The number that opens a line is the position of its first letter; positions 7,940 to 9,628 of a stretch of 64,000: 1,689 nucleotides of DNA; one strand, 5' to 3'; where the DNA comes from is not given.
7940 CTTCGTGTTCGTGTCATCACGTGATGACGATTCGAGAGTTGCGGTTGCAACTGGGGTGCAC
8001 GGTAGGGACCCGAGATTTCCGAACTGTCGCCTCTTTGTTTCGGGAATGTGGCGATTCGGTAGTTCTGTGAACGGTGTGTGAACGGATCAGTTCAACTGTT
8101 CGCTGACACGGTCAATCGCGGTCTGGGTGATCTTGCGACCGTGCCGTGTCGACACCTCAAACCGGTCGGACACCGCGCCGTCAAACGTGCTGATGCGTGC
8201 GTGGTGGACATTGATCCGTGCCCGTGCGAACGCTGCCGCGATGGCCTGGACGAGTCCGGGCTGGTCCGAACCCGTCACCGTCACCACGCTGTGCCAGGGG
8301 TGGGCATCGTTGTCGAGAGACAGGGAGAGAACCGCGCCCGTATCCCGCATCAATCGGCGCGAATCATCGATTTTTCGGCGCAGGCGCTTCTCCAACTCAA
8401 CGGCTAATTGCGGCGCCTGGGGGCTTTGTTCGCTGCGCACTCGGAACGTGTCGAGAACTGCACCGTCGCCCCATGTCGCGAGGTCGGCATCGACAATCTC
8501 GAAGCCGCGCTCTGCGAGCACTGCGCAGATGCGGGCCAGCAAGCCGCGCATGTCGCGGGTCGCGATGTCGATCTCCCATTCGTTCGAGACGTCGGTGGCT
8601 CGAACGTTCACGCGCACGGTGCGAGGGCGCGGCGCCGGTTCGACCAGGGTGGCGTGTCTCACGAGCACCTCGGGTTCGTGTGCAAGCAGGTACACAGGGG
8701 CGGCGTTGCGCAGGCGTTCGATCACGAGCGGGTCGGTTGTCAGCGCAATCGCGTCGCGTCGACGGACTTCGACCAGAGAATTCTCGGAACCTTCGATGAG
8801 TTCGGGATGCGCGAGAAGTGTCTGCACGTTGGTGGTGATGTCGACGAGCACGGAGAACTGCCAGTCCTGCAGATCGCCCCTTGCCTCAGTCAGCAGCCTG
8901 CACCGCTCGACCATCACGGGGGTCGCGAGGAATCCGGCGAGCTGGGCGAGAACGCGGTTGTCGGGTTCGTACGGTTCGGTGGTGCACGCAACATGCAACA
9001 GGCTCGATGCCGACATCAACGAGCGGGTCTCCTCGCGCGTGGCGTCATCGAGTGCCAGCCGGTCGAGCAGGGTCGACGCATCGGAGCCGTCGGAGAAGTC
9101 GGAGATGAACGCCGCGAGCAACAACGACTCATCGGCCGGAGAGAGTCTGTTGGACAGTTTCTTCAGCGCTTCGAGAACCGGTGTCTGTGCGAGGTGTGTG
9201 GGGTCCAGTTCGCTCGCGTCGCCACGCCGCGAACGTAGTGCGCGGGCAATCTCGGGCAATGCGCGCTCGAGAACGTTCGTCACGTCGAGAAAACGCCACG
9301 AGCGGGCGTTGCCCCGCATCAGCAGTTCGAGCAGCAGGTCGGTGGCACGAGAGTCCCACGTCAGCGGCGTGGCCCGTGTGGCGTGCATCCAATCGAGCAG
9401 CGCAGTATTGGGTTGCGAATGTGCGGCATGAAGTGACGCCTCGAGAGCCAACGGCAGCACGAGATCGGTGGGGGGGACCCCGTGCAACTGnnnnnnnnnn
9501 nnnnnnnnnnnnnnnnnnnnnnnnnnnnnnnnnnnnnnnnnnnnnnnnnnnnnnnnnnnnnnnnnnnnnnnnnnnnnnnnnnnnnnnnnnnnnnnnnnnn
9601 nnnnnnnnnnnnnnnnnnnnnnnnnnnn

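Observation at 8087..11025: Kef-type antiporter fused to a catalytically stripped GlnD-like sensor tail, led by a receiver-less OmpR-type regulator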

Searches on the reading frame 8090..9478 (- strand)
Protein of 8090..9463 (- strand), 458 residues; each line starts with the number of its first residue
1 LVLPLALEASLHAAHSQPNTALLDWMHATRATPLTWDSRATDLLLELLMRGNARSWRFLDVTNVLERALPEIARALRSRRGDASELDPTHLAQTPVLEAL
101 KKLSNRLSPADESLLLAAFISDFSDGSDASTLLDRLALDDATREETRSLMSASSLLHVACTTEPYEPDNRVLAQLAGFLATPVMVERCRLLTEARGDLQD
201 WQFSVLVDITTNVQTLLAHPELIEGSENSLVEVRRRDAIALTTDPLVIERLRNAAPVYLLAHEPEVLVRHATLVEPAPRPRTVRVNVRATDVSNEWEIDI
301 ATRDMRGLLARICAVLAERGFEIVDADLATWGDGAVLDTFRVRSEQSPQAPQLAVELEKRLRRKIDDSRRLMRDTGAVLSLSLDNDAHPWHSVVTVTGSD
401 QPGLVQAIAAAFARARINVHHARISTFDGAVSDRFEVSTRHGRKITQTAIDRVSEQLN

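Call 7: search_solved_structures(query=window:8090-9463:-, max_evalue=1, show_alignments=3)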
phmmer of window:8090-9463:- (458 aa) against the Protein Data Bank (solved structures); distinct sequences matched with E-value up to 1: 1.
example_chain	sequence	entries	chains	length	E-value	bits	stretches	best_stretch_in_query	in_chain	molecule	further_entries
2nyi_A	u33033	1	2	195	0.026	16.6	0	293-331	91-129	unknown protein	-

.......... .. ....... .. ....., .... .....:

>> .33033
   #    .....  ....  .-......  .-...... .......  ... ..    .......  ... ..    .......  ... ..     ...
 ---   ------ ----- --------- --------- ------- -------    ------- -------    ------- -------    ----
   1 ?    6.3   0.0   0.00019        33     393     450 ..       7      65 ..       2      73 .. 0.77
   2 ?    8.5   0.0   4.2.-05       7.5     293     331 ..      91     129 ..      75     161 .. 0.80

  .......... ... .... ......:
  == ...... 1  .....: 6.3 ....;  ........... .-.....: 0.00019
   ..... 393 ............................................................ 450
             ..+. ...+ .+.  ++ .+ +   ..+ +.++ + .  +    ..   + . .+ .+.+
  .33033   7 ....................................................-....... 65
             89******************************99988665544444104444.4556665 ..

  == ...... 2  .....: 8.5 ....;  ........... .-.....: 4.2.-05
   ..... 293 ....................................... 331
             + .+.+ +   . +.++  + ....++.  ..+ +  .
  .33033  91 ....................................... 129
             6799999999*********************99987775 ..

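Call 20: find_related_loci(query=A1, collection=genome_contigs, flank=8000)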
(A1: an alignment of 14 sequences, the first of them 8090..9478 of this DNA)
Query A1 (463 aa) in genome_contigs; peptide patterns used: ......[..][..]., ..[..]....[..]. (x = any residue, [..] = any of these).
205 stretches matched a pattern; 145 encode a relative of the query (tblastn E <= 1e-3); the best 80 are kept; 80 distinct loci.
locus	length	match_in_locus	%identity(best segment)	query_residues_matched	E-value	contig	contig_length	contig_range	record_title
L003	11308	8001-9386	84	1-462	0e+0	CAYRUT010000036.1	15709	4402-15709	MAG TPA_asm: uncultured Bifidobacterium sp. isolate SRP193358_co1_574 genome assembly, contig: NODE_9937_length_15709_co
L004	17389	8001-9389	77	1-463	0e+0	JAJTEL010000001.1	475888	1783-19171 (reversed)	MAG: Ilumatobacteraceae bacterium isolate 49624_E47 Sample_49624_scaffold_1, whole genome shotgun sequence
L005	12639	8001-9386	78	1-462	0e+0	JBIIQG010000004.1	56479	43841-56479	MAG: Ilumatobacteraceae bacterium isolate ME2003-07-11_3300042290_group2_bin162 Rohwer_bin51_scaffold_101_c1, whole geno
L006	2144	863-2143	78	1-427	0e+0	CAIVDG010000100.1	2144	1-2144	MAG: uncultured Acidimicrobiaceae bacterium isolate ErkenSummer_bin-1029 genome assembly, contig: bin-1029:100/416, whol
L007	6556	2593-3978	75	2-463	0e+0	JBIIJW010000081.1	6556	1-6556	MAG: Ilumatobacteraceae bacterium isolate ME2001-10-09pf_3300042861_group1_bin204 Rohwer_bin49_scaffold_16466_c1, whole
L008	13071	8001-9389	67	1-463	0e+0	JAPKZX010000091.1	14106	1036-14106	MAG: Actinomycetota bacterium isolate LacPavin_0920_WC12_MAG_52_9 LacPavin_0920_WC12_scaffold_1285389, whole genome shot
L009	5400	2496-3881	66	2-463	0e+0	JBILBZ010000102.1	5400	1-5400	MAG: Ilumatobacteraceae bacterium isolate ME2016-06-13_3300042447_group7_bin3 Rohwer_bin72_scaffold_11602_c1, whole geno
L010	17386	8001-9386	65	2-463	0e+0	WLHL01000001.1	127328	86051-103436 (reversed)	MAG: Actinomycetota bacterium isolate UFOp-RE-4nov15-221 RE-4nov15-221-c1, whole genome shotgun sequence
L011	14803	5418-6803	66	2-463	0e+0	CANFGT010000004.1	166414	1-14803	MAG: Acidimicrobiaceae bacterium isolate Jr-14may18-92 genome assembly, contig: Jr-14may18-C85, whole genome shotgun seq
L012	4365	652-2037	64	2-463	0e+0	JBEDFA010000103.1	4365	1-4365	MAG: Actinomycetota bacterium isolate NASQAN2014_188_B_bin.39 scaffold_1185976, whole genome shotgun sequence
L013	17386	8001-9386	62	2-463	0e+0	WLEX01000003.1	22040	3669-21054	MAG: Actinomycetota bacterium isolate UFOp-RE-20APR16-275 RE-20APR16-275-c3, whole genome shotgun sequence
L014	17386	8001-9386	63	2-463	0e+0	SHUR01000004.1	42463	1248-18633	MAG: Ilumatobacteraceae bacterium isolate Baikal-deep-G15 BACOMB-C3772, whole genome shotgun sequence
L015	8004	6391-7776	61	2-463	0e+0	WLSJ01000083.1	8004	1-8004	MAG: Actinomycetota bacterium isolate UFOp-RH-9nov16-12 RH-9nov16-12-c83, whole genome shotgun sequence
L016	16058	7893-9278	75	2-463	0e+0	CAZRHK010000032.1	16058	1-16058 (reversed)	MAG TPA_asm: uncultured Bifidobacterium sp. isolate SRP219642_co6_368 genome assembly, contig: NODE_3161_length_16058_co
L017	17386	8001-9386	61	2-463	0e+0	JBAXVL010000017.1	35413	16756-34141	MAG: Actinomycetota bacterium isolate ELA686 MAG686_17, whole genome shotgun sequence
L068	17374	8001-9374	44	2-462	5e-93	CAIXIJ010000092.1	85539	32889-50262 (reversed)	MAG: uncultured Acidimicrobiaceae bacterium isolate Ja1_bin-4102 genome assembly, contig: bin-4102:092/150, whole genome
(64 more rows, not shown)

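Call 22: search_protein_representatives(alignment_id=A1)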
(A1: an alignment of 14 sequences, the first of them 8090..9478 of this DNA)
Query: 14 sequences, 463 profile positions. Proteins with E-value up to 0.001 (for the whole library): 5867; up to 1e-10: 2337; up to 1e-30: 219. The best 150 are listed.
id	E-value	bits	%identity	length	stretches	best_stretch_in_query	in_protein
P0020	7.8e-234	793.0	-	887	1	1-463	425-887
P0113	4.2e-198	675.2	-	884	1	2-462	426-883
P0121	7.0e-185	631.6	-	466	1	3-462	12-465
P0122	1.1e-157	541.9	-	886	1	2-463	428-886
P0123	3.9e-150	517.0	-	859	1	4-463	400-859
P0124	2.2e-147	508.0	-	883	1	1-459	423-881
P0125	9.8e-115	400.3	-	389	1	101-461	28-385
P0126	2.6e-108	379.1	-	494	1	2-462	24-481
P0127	2.2e-106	372.8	-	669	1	2-462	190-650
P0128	2.8e-104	365.8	-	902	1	1-462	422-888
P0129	3.0e-102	359.1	-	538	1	2-462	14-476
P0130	4.1e-102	358.7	-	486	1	2-462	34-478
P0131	7.7e-102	357.8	-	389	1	93-451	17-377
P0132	1.4e-98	347.1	-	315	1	149-462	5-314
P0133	3.9e-96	339.0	-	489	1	2-460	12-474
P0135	1.1e-93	330.9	-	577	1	1-460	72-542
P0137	1.0e-89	317.8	-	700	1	2-451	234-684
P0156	2.3e-78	280.4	-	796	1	2-457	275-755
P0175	1.7e-68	247.9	-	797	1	2-456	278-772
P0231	2.9e-50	187.8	-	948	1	2-462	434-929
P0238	5.8e-49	183.5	-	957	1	2-351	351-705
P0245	1.0e-47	179.3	-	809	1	121-452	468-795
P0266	5.0e-43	163.9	-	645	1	237-462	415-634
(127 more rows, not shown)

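Call 23: search_protein_families(library=pfam, proteins=[P0245, P0156, P0175, P0238, P0266, P0127, P0137, P0129, P0135, P0231], max_evalue=0.01)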
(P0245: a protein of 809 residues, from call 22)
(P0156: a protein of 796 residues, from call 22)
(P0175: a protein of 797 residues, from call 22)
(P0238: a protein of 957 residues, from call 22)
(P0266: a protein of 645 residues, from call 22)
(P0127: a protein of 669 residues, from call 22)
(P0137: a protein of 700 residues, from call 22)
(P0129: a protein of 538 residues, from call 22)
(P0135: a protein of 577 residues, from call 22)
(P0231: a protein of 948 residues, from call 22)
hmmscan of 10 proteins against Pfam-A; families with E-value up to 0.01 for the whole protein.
P0245 (809 aa): 3 families
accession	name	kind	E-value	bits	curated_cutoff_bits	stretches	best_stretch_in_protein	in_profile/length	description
PF00999.27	Na_H_Exchanger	-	9.8e-59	199.5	26.2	1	14-370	3-368/375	Sodium/hydrogen exchanger, transmembrane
PF01842.31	ACT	-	1e-12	48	27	1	741-805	2-65/66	ACT domain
PF13291.12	ACT_4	-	0.00021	22.3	27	0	742-793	9-62/80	ACT domain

P0156 (796 aa): 5 families
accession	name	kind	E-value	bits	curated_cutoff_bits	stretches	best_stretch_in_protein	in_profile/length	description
PF00999.27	Na_H_Exchanger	-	6.6e-30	104.6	26.2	1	1-226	139-373/375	Sodium/hydrogen exchanger, transmembrane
PF01842.31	ACT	-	5e-10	39.4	27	1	698-746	4-54/66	ACT domain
PF22754.3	bHLH-TF_ACT-like_plant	-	0.00058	20.5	27.6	0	604-666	13-71/75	Plant bHLH transcription factor, ACT-like domain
PF24931.1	ACT_ACR9_3rd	-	0.0014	19.1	27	1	684-754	2-73/98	ACR9-like, ACT-like domain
PF13291.12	ACT_4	-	0.0052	17.9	27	0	698-731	10-43/80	ACT domain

P0175 (797 aa): 3 families
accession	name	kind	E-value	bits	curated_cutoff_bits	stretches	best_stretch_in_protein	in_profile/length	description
PF00999.27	Na_H_Exchanger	-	4.4e-27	95.4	26.2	1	1-231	124-374/375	Sodium/hydrogen exchanger, transmembrane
PF01842.31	ACT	-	2.7e-11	43.5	27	1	712-761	1-51/66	ACT domain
PF22754.3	bHLH-TF_ACT-like_plant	-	0.00083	20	27.6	0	713-752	12-51/75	Plant bHLH transcription factor, ACT-like domain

P0238 (957 aa): 1 family
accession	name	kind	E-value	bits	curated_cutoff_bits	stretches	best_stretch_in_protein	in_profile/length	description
PF00999.27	Na_H_Exchanger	-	3.6e-47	161.4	26.2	1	2-311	52-369/375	Sodium/hydrogen exchanger, transmembrane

P0266 (645 aa): 1 family
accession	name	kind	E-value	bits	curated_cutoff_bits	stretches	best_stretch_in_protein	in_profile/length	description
PF00999.27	Na_H_Exchanger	-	1e-68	232.4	26.2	1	27-384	4-373/375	Sodium/hydrogen exchanger, transmembrane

P0127 (669 aa): 5 families
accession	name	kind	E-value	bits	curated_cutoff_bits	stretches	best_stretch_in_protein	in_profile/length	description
PF00999.27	Na_H_Exchanger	-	4.1e-25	88.9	26.2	1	1-150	215-374/375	Sodium/hydrogen exchanger, transmembrane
PF01842.31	ACT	-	7e-16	58.1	27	2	588-642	4-60/66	ACT domain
PF22754.3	bHLH-TF_ACT-like_plant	-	3.4e-08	34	27.6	1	495-560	11-71/75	Plant bHLH transcription factor, ACT-like domain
PF13291.12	ACT_4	-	5e-06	27.5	27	0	497-533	9-46/80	ACT domain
PF13740.12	ACT_6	-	7.2e-06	26.3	23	0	589-613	7-31/76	ACT domain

P0137 (700 aa): 4 families
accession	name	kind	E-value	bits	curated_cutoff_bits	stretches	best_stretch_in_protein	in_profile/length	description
PF00999.27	Na_H_Exchanger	-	3.1e-23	82.7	26.2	1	4-191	172-366/375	Sodium/hydrogen exchanger, transmembrane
PF01842.31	ACT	-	4.3e-18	65.2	27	2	631-683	2-56/66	ACT domain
PF13291.12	ACT_4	-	1.5e-05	26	27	0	634-667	11-45/80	ACT domain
PF22629.2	ACT_AHAS_ss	-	0.00064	20.3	27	0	634-666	3-35/67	AHAS small subunit-like ACT domain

P0129 (538 aa): 4 families
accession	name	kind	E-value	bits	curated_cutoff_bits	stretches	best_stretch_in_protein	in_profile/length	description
PF01842.31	ACT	-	2e-11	43.9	27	2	414-459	4-51/66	ACT domain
PF13740.12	ACT_6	-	1.3e-05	25.4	23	1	414-451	6-43/76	ACT domain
PF22754.3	bHLH-TF_ACT-like_plant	-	0.0003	21.4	27.6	0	321-370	11-58/75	Plant bHLH transcription factor, ACT-like domain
PF13291.12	ACT_4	-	0.002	19.2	27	0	323-360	9-47/80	ACT domain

P0135 (577 aa): 4 families
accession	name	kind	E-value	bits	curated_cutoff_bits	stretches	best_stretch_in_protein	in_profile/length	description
PF01842.31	ACT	-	2.3e-15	56.5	27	2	393-453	5-64/66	ACT domain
PF13291.12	ACT_4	-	1.9e-05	25.7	27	0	390-434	8-53/80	ACT domain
PF22754.3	bHLH-TF_ACT-like_plant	-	0.00034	21.2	27.6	1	390-453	12-74/75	Plant bHLH transcription factor, ACT-like domain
PF13740.12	ACT_6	-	0.0032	17.8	23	0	396-423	10-37/76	ACT domain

P0231 (948 aa): 3 families
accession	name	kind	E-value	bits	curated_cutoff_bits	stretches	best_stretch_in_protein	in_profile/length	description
PF00999.27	Na_H_Exchanger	-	3.1e-62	211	26.2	1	19-374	9-369/375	Sodium/hydrogen exchanger, transmembrane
PF13291.12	ACT_4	-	1.2e-06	29.5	27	0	758-796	9-48/80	ACT domain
PF01842.31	ACT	-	2.4e-06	27.6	27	0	757-817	2-63/66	ACT domain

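Call 30: search_protein_families(library=pfam, proteins=[L068:11611-13968:-], max_evalue=0.01)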
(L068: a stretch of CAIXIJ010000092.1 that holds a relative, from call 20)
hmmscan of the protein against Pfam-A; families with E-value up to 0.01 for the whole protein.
L068:11611-13968:- (786 aa): 4 families
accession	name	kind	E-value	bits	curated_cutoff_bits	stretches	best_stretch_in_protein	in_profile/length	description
PF08335.16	GlnD_UR_UTase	-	7.8e-18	65.3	21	1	159-281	4-140/141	GlnD PII-uridylyltransferase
PF01966.28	HD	-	5.4e-10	40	22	1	418-501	2-93/116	HD domain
PF01842.31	ACT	-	2.4e-07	30.9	27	1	710-757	1-50/66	ACT domain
PF01909.29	NTP_transf_2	-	1.8e-05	25.5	21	1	53-90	18-57/93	Nucleotidyltransferase domain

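Call 34: predict_structure(alignment_id=A2)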
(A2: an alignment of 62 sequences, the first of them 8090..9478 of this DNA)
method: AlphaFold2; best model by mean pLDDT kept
length: 463 residues; sequences in the alignment: 62
mean_pLDDT: 93.3   pTM: 0.86
mean pLDDT of the five models: 93.3, 92.9, 91.4, 91.4, 89.5
residues with pLDDT >= 90: 374; 70-90: 88; 50-70: 1; < 50: 0
segments of 3 or more residues with pLDDT < 50: none
pLDDT, mean of each block of 10 residues (from residue 1): 93 97 96 95 98 95 95 95 86 86 93 94 94 89 96 93 87 87 91 96 93 95 85 87 98 96 93 98 97 97 98 97 94 93 97 98 97 80 90 90 92 96 93 90 95 96 90
secondary structure, 60 per line:
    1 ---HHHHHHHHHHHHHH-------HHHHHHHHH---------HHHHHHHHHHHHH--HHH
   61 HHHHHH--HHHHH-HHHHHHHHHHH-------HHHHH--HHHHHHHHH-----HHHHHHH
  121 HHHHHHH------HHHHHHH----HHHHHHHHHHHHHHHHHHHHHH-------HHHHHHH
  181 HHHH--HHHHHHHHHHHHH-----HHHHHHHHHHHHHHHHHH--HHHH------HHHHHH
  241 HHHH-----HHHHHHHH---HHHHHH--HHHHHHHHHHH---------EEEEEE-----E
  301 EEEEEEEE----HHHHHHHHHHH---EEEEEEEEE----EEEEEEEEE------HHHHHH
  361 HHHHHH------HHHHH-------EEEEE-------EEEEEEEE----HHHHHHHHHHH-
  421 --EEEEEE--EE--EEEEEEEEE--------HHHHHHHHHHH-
elements in order: H4-17 H25-33 H43-55 H58-66 H69-73 H75-85 H93-97 H100-108 H114-127 H134-140 H145-166 H174-184 H187-199 H205-222 H225-228 H235-244 H250-257 H261-266 H269-279 E289-294 E300-308 H313-323 E327-335 E340-348 H355-366 H373-377 E385-389 E397-404 H409-419 E423-428 E435-443 H452-462

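Call 36: fold_search(model_id=the predicted structure, library=pdb)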
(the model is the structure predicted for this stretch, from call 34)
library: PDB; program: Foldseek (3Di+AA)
matches with E <= 10: 798; with E <= 0.001: 0
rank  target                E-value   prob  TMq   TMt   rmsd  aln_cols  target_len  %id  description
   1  7jsr_B                2.7e-03  1.00  0.22  0.08  21.2       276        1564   13  Crystal structure of the large glutamate dehydrogenase composed of 180 kDa subunits from Mycobacterium smegmatis (released 2021-06-09)
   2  7jsr_A                4.4e-03  1.00  0.23  0.08  20.4       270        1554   14  Crystal structure of the large glutamate dehydrogenase composed of 180 kDa subunits from Mycobacterium smegmatis (released 2021-06-09)
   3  2nyi_B                7.8e-03  1.00  0.14  0.34  17.0       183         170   16  Crystal Structure of an Unknown Protein from Galdieria sulphuraria (released 2006-12-12)
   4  5is2                  8.8e-03  0.99  0.13  0.15  17.4       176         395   17  Crystal structure of Mycobacterium avium SerB2 at pH 6.6 (released 2016-04-27)
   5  5it4                  9.7e-03  0.99  0.13  0.15  17.4       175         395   16  Crystal structure of Mycobacterium avium SerB2 mutant D343N (released 2016-04-27)
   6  2nyi_A                1.0e-02  1.00  0.14  0.34  16.7       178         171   14  Crystal Structure of an Unknown Protein from Galdieria sulphuraria (released 2006-12-12)
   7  5it0                  1.2e-02  0.99  0.13  0.15  17.3       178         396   17  Crystal structure of Mycobacterium avium SerB2 mutant D343N/D347N (released 2016-04-27)
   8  8y1j_A                1.3e-02  0.77  0.23  0.21  19.7       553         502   10  Structure of the pyridoxal 5'-phosphate-dependent (PLP) threonine deaminase ilvA1 from Pseudomonas aeruginosa PAO1 (released 2024-05-22)
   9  2zho_C                1.9e-02  0.96  0.13  0.33  17.2       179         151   18  Crystal structure of the regulatory subunit of aspartate kinase from Thermus thermophilus (ligand free form) (released 2009-02-17)
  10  5jjb                  2.1e-02  0.97  0.13  0.15  17.3       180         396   18  Crystal structure of Mycobacterium avium SerB2 mutant D343G (released 2016-05-18)
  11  5jlp                  2.2e-02  0.98  0.13  0.15  17.7       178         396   17  Crystal structure of Mycobacterium avium SerB2 in complex with serine at ACT domain (released 2017-05-03)
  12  2f06_A                2.3e-02  0.99  0.12  0.36  15.8       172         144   11  Crystal structure of protein BT0572 from Bacteroides thetaiotaomicron (released 2005-12-27)
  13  9c7n_B                2.5e-02  1.00  0.15  0.69   3.2        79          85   20  Crystal Structure of the GL3 ACT-like Domain (released 2025-10-08)
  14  9c7n_D                2.8e-02  1.00  0.14  0.69   3.9        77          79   23  Crystal Structure of the GL3 ACT-like Domain (released 2025-10-08)
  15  2dt9_A                3.0e-02  0.92  0.12  0.31  16.6       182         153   17  Crystal structure of the regulatory subunit of aspartate kinase from Thermus flavus (released 2007-07-17)
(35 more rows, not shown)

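Call 59: find_homologous_proteins(query=L068:12769-13968:-, max_evalue=1e-10)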
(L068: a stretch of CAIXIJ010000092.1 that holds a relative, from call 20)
Query L068:12769-13968:- (400 aa): 132 proteins with E <= 1e-10 among 8000 candidates; the best 120 are listed.
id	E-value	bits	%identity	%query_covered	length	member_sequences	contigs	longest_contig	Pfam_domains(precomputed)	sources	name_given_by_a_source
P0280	2.7e-196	670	76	100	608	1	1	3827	PF08335.17,PF01966.29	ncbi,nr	ncbi:MAG TPA: hypothetical protein DCR14_16300 [Acidimicrobiaceae bacterium]|nr:hypothetical protein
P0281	1.8e-181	622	80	90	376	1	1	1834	PF08335.17,PF01909.30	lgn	-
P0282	3.0e-181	621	71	100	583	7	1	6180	PF08335.17,PF01966.29,PF01909.30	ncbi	-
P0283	6.5e-179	613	70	100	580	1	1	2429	PF08335.17,PF01966.29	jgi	jgi:[protein-PII] uridylyltransferase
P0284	6.1e-177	607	70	100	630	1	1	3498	PF08335.17,PF01966.29,PF01909.30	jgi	jgi:[protein-PII] uridylyltransferase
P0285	1.2e-173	596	69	99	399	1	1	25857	PF08335.17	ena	-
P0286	8.1e-155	534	71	85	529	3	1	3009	PF08335.17,PF01966.29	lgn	-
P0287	1.8e-154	533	71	85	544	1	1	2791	PF08335.17,PF01966.29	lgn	-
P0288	2.0e-143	496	76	77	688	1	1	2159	PF08335.17,PF01966.29,PF01842.32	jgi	jgi:[protein-PII] uridylyltransferase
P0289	4.1e-143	495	76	77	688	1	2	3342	PF08335.17,PF01966.29,PF01842.32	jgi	jgi:[protein-PII] uridylyltransferase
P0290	1.3e-139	484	66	84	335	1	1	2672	PF08335.17,PF01909.30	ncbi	ncbi:MAG: nucleotidyltransferase domain-containing protein, partial [Actinomycetota bacterium]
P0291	6.0e-139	482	73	76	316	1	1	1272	PF08335.17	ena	-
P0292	2.0e-136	473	61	91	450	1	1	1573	PF08335.17,PF01966.29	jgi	jgi:[protein-PII] uridylyltransferase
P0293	1.2e-134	467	56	100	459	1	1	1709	PF08335.17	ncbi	ncbi:MAG TPA: HD domain-containing protein, partial [Ilumatobacteraceae bacterium]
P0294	6.6e-126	439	67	75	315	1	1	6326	PF08335.17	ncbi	ncbi:MAG: hypothetical protein ABIR68_14765, partial [Ilumatobacteraceae bacterium]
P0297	2.1e-118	414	52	99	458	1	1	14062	PF08335.17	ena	-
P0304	1.9e-73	266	61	53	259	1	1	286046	PF08335.17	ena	-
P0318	1.7e-60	223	44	83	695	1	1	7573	PF08335.17,PF01966.29,PF26956.1,PF01842.32,PF22754.5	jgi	jgi:[protein-PII] uridylyltransferase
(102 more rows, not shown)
